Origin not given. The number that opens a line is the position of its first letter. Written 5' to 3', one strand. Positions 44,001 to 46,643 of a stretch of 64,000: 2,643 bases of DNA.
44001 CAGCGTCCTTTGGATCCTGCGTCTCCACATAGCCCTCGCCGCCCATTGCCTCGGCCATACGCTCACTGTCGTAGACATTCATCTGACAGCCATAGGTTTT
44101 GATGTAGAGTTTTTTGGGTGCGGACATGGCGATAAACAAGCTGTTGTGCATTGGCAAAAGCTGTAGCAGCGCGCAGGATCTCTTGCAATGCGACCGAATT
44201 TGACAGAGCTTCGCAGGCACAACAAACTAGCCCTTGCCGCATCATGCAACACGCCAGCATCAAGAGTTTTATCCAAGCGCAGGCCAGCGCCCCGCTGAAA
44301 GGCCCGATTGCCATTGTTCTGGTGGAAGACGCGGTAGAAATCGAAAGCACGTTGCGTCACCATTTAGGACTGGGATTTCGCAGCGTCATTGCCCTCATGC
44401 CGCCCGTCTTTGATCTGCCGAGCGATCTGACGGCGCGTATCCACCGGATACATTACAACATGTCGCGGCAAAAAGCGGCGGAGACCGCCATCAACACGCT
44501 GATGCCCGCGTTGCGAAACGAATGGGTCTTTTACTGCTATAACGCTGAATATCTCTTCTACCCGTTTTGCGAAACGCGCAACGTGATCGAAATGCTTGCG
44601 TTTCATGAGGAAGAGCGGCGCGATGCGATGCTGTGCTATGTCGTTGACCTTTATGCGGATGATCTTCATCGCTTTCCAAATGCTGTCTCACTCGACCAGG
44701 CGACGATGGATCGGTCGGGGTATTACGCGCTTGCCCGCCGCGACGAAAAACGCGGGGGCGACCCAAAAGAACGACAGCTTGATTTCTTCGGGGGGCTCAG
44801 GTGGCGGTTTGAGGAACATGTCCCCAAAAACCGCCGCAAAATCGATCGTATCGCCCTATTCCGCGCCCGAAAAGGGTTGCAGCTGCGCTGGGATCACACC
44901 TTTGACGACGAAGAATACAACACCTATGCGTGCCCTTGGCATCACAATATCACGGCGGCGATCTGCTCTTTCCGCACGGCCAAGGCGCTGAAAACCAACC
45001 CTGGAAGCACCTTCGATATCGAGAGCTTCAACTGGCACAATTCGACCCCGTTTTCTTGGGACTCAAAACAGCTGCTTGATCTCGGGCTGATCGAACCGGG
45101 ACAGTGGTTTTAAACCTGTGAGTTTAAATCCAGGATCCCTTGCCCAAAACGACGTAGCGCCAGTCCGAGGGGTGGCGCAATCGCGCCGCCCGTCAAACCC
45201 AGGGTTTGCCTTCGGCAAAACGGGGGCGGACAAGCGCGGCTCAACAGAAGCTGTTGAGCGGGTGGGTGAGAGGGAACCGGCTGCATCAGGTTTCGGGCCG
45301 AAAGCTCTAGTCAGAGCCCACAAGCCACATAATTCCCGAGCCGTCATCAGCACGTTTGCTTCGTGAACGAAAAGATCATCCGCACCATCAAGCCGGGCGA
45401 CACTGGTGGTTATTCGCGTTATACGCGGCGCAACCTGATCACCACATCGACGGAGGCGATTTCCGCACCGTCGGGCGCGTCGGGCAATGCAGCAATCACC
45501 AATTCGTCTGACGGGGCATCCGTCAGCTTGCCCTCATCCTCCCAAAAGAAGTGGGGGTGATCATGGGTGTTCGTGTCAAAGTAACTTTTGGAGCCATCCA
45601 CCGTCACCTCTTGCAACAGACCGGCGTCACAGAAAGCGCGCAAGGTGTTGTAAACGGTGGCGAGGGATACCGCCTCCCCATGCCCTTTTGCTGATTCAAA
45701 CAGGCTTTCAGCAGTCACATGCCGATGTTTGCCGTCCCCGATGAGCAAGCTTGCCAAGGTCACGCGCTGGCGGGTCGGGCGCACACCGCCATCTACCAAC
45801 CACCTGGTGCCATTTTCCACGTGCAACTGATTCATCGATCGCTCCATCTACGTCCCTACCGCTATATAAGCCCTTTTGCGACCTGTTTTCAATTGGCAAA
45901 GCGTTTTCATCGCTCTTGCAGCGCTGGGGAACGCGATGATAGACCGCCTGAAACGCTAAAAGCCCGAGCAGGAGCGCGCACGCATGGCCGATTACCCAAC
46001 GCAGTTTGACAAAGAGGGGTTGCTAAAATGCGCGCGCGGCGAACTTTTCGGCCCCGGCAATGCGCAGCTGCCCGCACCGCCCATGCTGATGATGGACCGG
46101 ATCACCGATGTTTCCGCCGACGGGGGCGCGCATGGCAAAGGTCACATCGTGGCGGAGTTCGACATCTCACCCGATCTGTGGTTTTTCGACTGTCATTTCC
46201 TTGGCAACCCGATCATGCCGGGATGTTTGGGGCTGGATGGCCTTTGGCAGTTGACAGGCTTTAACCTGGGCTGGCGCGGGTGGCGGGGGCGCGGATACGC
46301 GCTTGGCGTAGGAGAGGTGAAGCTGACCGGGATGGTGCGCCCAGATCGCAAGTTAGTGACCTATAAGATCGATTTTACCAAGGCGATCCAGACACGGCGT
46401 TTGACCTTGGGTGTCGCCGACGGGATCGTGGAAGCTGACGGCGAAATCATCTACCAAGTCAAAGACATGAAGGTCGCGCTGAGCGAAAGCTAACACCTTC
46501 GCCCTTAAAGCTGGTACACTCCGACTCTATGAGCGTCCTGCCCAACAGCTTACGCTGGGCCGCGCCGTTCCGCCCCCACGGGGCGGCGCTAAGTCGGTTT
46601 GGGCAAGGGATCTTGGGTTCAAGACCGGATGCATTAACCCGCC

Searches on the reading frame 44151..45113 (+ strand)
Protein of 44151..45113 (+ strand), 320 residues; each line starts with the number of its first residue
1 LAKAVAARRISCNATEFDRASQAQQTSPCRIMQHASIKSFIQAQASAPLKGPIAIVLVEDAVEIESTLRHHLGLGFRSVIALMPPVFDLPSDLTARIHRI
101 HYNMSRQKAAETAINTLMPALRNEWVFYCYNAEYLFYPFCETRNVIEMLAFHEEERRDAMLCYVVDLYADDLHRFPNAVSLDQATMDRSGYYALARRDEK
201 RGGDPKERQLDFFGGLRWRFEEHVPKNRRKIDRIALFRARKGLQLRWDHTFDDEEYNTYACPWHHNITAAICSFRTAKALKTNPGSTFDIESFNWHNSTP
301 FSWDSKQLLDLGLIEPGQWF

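Call 20: search_protein_families(library=pfam, proteins=[window:44151-45113:+])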
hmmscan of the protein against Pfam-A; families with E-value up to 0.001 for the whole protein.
window:44151-45113:+ (320 aa): 1 family
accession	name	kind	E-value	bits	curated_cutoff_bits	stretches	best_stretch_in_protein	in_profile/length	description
PF13704.12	Glyco_tranf_2_4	-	2.9e-07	31.3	27.5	1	60-149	3-98/98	Glycosyl transferase family 2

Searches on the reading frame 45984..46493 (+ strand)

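Call 20: search_protein_families(library=pfam, proteins=[window:45984-46493:+])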
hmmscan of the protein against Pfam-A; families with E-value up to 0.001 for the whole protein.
window:45984-46493:+ (169 aa): 1 family
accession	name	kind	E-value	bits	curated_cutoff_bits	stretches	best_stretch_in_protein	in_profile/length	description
PF07977.19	FabA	-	3.5e-42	143.8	23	1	29-160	1-138/138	FabA-like domain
